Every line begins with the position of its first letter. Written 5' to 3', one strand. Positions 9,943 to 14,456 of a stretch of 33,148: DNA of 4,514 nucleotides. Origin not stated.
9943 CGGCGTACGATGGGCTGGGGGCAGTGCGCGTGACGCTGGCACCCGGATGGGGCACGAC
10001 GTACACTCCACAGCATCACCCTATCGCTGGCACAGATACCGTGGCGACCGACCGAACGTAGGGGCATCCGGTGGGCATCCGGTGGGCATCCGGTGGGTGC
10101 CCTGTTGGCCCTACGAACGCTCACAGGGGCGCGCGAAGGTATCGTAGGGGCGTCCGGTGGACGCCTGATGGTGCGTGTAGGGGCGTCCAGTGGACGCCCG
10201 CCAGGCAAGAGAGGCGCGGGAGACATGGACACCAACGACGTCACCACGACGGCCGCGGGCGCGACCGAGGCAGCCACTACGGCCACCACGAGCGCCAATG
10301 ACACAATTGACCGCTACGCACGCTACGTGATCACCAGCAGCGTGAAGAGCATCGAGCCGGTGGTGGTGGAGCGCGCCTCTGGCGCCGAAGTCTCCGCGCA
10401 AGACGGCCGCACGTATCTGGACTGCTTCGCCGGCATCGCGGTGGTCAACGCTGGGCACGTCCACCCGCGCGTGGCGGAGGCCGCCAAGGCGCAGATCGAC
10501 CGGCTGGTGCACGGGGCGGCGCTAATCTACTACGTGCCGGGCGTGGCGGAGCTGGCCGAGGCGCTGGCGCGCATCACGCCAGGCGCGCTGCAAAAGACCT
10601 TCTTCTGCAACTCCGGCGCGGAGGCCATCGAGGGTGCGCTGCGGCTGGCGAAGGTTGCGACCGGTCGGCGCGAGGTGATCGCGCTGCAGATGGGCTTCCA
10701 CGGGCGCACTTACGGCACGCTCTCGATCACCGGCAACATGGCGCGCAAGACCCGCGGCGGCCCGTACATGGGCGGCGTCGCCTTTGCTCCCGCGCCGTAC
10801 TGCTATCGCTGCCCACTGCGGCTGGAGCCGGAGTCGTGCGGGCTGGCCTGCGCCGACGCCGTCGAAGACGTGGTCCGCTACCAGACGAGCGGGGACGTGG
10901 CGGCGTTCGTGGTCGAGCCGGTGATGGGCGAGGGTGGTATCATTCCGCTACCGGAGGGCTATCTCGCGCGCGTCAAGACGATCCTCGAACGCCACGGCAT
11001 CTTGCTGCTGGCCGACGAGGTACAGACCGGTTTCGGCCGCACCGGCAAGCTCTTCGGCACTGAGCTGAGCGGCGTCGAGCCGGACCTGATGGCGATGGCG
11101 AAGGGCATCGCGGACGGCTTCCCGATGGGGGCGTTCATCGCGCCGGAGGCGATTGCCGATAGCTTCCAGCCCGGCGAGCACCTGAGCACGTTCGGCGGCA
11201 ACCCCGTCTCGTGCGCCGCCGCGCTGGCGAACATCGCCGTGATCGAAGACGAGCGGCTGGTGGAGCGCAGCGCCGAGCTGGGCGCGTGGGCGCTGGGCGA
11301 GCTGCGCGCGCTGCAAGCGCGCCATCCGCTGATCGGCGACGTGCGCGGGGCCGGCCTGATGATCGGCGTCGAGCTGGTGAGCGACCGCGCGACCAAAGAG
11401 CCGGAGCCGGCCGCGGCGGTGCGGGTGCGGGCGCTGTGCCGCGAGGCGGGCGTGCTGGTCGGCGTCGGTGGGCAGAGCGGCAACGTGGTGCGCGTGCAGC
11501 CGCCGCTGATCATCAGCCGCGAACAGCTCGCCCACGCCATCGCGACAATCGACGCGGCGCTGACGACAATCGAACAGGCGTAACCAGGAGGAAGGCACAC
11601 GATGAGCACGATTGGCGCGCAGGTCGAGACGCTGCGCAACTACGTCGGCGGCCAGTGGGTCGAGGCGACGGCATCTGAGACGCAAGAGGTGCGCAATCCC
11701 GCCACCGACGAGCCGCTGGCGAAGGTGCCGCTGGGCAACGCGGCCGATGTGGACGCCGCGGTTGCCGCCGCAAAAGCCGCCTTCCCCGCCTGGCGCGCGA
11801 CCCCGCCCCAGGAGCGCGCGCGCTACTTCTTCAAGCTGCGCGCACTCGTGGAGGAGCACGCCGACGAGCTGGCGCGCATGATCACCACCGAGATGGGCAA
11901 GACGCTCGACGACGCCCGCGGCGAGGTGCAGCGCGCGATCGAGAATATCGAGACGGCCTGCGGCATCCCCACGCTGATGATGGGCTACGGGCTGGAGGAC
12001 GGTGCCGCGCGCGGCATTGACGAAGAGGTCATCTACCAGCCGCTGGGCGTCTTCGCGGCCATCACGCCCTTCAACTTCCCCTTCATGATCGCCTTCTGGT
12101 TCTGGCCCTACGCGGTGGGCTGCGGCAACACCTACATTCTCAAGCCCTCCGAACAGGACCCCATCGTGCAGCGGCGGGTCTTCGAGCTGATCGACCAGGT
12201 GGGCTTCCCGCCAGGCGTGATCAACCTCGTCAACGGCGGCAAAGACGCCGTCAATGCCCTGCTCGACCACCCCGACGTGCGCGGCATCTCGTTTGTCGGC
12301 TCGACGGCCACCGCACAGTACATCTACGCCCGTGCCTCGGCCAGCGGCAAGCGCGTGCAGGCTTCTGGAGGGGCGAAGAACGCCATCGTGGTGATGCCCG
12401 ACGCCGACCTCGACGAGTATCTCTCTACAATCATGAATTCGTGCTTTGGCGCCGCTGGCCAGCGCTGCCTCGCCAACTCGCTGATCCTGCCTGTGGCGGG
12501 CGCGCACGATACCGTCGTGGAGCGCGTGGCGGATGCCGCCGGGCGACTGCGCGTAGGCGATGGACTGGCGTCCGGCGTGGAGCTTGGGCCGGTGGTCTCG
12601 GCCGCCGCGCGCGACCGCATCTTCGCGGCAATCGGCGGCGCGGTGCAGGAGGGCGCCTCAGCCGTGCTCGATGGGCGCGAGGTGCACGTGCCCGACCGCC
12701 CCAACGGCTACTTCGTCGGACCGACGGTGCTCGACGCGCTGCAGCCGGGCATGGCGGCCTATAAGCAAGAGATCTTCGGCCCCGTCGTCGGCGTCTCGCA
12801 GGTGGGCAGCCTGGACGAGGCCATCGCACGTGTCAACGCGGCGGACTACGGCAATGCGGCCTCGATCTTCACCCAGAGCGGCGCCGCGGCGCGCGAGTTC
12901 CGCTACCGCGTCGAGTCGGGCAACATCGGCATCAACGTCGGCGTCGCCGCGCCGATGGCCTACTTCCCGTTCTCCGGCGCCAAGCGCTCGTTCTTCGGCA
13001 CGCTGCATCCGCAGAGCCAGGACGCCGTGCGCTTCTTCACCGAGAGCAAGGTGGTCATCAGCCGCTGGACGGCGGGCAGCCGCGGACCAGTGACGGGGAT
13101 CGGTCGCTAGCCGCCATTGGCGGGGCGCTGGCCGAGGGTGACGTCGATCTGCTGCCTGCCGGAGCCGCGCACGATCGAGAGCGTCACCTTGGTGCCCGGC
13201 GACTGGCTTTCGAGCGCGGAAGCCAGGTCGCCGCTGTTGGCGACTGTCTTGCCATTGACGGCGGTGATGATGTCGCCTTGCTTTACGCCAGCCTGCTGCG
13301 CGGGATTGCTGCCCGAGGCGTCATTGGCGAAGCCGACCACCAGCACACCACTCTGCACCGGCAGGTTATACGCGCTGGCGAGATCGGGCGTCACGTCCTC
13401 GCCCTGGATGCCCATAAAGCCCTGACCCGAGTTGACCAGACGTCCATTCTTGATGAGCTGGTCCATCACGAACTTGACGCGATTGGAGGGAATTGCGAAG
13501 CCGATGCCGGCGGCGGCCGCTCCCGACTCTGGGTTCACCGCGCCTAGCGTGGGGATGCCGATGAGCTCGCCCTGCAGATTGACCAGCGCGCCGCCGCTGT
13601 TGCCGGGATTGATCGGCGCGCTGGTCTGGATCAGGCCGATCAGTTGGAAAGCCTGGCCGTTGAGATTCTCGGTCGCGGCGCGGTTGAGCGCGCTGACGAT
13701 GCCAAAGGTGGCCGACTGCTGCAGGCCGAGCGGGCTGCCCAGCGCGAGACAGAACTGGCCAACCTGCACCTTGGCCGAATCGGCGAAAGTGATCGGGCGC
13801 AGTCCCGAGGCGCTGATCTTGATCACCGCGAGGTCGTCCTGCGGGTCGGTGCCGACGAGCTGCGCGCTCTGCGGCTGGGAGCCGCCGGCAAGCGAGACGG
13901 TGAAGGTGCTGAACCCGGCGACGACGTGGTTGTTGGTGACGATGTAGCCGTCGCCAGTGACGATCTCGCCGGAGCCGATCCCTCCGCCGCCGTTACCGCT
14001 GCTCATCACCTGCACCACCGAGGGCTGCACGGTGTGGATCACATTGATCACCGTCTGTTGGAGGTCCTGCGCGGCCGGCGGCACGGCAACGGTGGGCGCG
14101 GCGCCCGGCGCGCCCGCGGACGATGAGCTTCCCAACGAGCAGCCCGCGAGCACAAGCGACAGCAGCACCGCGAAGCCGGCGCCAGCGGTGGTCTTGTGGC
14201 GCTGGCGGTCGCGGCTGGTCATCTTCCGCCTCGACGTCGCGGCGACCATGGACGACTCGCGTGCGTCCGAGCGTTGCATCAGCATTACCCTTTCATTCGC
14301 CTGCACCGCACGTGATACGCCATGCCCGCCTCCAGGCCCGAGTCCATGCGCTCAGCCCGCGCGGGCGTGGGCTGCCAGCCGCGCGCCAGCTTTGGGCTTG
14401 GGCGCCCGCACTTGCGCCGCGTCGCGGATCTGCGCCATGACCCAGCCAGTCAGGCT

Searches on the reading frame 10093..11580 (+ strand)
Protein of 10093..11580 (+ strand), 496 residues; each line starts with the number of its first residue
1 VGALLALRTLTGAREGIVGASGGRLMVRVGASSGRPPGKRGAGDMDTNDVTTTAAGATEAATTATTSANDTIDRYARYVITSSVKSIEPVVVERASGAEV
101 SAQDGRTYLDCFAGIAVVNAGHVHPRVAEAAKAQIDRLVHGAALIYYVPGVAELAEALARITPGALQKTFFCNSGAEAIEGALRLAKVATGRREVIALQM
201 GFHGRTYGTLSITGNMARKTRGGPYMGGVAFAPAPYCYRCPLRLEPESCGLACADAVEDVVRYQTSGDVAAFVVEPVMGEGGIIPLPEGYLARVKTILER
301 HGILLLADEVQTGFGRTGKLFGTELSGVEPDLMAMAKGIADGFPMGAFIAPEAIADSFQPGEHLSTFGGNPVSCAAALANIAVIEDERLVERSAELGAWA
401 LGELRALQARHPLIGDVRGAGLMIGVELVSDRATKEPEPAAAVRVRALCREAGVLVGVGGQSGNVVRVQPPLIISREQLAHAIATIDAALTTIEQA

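Call 23: search_protein_families(library=pfam, proteins=[window:10093-11580:+], max_evalue=0.001)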
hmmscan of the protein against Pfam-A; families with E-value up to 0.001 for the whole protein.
window:10093-11580:+ (496 aa): 1 family
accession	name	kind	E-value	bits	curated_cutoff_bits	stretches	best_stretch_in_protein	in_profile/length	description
PF00202.27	Aminotran_3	-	6.9e-115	384.4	30.5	1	89-490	10-403/403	Aminotransferase class-III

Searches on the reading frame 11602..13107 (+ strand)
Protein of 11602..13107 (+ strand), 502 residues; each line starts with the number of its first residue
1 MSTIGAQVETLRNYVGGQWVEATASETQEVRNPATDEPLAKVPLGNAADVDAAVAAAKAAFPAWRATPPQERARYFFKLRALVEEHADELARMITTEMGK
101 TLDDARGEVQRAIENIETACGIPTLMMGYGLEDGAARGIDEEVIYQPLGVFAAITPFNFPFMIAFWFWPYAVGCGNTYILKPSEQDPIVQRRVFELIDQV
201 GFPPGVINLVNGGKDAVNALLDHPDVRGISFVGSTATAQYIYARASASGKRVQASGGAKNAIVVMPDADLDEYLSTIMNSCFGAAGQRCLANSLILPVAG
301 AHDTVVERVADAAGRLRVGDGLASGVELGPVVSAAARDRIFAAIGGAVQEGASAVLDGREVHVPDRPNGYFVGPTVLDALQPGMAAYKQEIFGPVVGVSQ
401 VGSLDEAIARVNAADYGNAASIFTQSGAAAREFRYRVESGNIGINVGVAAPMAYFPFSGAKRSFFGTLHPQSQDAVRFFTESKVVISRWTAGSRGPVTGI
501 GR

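Call 23: search_protein_families(library=pfam, proteins=[window:11602-13107:+], max_evalue=0.001)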
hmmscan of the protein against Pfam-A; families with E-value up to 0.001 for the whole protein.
window:11602-13107:+ (502 aa): 1 family
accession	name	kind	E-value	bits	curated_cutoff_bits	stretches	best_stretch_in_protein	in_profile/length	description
PF00171.27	Aldedh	-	1.4e-141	472.7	23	1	19-485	1-461/461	Aldehyde dehydrogenase family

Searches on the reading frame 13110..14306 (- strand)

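Call 23: search_protein_families(library=pfam, proteins=[window:13110-14306:-], max_evalue=0.001)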
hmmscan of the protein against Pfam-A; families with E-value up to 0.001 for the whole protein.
window:13110-14306:- (399 aa): 6 families
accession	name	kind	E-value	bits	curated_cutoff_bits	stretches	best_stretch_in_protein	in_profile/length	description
PF13365.12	Trypsin_2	-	3.7e-30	106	27.6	1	111-251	1-144/144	Trypsin-like peptidase domain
PF00089.32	Trypsin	-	8.7e-15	55.6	20.6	1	98-277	16-216/220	Trypsin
PF13180.12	PDZ_2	-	9.3e-15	55.1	27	1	297-391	2-80/80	PDZ domain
PF17820.7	PDZ_6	-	3.9e-09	36.6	27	1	335-380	10-54/54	PDZ domain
PF00595.29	PDZ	-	7.5e-07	29.9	23.2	1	295-378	9-80/81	PDZ domain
PF14685.13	PDZ_Tricorn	-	1.4e-05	25.4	25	1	332-385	29-82/88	Tricorn protease PDZ domain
